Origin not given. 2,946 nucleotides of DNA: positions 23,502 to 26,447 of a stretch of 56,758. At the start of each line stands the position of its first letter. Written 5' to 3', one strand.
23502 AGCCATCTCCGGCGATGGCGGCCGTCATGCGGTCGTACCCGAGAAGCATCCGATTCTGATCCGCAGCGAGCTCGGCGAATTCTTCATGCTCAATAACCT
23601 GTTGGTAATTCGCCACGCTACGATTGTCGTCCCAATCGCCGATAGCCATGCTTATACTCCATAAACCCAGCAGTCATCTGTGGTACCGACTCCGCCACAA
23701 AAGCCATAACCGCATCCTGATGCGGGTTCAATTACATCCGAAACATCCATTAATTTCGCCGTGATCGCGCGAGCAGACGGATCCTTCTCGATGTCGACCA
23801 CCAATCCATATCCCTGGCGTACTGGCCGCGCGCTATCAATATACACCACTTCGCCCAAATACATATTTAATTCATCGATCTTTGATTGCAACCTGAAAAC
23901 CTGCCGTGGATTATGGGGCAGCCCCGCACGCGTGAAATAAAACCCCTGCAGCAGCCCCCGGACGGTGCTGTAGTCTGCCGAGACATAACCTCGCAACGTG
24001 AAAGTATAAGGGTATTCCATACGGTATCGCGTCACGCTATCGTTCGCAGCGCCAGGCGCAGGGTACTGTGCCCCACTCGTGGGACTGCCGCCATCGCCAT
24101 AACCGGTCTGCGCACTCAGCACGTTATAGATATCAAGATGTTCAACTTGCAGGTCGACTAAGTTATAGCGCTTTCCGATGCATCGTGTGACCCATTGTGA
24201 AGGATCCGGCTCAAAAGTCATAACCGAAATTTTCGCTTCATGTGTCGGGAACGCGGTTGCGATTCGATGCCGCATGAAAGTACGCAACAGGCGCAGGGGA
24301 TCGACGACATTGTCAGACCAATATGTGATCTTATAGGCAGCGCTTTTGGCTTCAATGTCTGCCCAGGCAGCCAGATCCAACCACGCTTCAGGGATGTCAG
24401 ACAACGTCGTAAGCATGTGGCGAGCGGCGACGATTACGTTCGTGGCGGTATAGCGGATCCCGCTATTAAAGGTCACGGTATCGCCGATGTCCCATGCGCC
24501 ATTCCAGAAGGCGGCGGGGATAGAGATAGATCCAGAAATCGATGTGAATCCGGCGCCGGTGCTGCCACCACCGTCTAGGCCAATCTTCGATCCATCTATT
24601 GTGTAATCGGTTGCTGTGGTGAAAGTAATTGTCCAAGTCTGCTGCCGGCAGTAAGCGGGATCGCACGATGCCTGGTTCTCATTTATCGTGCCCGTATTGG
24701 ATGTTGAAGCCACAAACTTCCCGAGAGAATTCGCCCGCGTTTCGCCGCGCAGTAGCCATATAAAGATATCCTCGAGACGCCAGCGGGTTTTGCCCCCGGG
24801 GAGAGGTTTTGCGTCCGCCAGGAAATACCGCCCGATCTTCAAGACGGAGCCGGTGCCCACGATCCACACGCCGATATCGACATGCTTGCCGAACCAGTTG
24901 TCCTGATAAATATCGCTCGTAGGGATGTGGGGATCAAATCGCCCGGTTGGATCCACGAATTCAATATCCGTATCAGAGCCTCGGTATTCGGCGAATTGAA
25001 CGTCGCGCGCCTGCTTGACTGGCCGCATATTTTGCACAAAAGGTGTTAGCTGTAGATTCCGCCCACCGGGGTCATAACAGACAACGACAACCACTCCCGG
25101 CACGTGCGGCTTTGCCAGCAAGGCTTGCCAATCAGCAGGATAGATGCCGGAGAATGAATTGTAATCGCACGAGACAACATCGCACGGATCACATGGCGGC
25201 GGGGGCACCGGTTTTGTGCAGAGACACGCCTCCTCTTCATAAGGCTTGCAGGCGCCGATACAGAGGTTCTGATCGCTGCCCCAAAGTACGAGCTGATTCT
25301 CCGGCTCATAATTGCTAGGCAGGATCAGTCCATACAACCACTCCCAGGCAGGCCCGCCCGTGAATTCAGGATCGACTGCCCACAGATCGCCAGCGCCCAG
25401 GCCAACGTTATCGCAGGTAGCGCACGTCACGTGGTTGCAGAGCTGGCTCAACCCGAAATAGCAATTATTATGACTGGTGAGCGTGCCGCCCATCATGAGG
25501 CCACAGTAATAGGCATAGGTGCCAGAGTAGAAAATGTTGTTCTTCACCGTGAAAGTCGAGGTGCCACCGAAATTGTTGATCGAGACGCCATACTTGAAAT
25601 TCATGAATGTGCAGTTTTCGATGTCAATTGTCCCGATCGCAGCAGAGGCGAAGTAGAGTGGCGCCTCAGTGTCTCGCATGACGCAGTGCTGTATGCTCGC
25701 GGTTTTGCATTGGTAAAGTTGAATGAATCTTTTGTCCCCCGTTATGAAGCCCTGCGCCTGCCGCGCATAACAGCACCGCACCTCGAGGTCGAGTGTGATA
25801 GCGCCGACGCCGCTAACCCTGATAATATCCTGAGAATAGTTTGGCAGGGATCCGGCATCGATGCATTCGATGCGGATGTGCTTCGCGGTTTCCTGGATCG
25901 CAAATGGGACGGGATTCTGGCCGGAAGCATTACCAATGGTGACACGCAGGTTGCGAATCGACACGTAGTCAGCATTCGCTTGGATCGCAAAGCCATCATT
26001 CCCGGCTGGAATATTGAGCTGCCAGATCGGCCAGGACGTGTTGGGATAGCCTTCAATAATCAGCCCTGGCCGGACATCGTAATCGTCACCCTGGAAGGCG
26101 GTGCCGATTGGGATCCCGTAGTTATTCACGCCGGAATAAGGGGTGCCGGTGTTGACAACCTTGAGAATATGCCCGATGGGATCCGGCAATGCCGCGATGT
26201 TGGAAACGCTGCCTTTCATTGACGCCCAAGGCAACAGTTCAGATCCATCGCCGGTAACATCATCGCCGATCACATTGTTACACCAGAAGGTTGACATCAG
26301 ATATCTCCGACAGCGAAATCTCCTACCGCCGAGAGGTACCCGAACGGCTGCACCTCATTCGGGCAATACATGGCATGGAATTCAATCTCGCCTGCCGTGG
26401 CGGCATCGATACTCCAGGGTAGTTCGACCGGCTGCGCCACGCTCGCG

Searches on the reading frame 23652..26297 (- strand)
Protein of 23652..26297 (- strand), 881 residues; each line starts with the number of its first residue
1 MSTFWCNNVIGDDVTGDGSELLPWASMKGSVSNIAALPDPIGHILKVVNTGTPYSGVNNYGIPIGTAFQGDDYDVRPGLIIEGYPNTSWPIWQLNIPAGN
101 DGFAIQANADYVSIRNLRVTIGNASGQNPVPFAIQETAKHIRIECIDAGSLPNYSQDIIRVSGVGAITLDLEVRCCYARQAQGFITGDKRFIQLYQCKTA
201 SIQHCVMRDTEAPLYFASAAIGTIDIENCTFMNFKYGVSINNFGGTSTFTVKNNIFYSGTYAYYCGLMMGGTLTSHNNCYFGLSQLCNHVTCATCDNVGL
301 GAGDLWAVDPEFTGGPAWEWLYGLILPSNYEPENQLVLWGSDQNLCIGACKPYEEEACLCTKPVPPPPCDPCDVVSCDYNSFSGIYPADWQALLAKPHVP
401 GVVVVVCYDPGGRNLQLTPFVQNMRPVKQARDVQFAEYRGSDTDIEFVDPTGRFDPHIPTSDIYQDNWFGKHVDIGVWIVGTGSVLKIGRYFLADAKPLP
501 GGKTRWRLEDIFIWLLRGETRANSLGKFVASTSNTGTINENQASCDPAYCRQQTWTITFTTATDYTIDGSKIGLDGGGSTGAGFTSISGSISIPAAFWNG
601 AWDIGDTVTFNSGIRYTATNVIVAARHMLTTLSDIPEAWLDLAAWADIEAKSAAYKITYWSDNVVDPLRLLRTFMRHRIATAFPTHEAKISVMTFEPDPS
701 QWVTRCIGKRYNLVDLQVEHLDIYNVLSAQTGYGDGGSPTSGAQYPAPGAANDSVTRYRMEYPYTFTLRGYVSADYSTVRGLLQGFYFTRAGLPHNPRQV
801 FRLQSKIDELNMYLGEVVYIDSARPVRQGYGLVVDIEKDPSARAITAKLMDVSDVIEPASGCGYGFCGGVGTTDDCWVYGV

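Call 37: search_protein_families(library=pfam, proteins=[window:23652-26297:-], max_evalue=0.01)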
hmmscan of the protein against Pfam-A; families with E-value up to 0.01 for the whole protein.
window:23652-26297:- (881 aa): 1 family
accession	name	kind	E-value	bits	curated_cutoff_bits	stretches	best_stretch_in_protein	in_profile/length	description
PF13229.12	Beta_helix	-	0.0002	21.5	25.9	1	190-278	70-156/158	Right handed beta helix region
